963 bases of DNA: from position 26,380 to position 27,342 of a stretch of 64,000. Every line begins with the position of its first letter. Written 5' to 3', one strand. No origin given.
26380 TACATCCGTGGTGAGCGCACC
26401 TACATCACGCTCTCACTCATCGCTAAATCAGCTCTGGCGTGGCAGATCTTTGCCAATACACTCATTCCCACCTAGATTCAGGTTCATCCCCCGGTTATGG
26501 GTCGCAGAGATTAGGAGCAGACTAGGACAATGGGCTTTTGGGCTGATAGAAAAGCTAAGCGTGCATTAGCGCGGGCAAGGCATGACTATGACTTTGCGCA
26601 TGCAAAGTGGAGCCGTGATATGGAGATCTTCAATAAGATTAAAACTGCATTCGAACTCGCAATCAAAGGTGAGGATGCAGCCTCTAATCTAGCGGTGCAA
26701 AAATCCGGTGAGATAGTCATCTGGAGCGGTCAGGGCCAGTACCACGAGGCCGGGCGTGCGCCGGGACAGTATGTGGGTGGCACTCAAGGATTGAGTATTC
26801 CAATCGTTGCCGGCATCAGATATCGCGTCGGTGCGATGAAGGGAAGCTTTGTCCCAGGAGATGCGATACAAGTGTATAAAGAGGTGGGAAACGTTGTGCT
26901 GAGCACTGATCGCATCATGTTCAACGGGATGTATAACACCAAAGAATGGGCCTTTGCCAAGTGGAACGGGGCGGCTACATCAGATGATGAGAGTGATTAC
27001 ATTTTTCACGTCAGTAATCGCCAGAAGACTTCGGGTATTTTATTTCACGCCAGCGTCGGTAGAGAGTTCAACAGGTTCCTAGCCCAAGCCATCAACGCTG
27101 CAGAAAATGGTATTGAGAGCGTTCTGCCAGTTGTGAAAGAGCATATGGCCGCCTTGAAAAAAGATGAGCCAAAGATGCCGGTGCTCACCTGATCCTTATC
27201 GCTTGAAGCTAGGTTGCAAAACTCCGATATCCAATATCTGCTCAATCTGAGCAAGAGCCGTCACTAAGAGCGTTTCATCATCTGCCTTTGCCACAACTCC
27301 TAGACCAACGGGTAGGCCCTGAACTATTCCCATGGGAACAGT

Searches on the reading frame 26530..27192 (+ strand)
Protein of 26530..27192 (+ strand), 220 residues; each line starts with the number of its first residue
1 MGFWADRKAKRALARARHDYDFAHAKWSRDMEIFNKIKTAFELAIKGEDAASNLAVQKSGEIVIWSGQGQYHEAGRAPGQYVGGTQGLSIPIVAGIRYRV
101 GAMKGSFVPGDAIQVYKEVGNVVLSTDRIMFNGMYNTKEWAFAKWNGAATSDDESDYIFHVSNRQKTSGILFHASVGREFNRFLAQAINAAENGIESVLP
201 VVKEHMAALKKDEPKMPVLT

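Call 3: search_protein_families(library=pfam, proteins=[window:26530-27192:+], max_evalue=0.01)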
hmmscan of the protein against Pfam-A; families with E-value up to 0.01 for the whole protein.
window:26530-27192:+ (220 aa): 0 families

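Call 40: search_protein_families(library=ncbifam, proteins=[window:26530-27192:+], max_evalue=0.001)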
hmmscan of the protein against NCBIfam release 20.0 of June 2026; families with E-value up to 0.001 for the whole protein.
window:26530-27192:+ (220 aa): 0 families

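Call 54: search_solved_structures(query=window:26530-27192:+, max_evalue=1)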
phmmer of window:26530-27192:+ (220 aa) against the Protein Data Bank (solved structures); distinct sequences matched with E-value up to 1: 1.
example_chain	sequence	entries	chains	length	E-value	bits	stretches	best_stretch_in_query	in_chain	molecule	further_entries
6khx_A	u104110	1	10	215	0.79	12.4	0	82-135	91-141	Peroxiredoxin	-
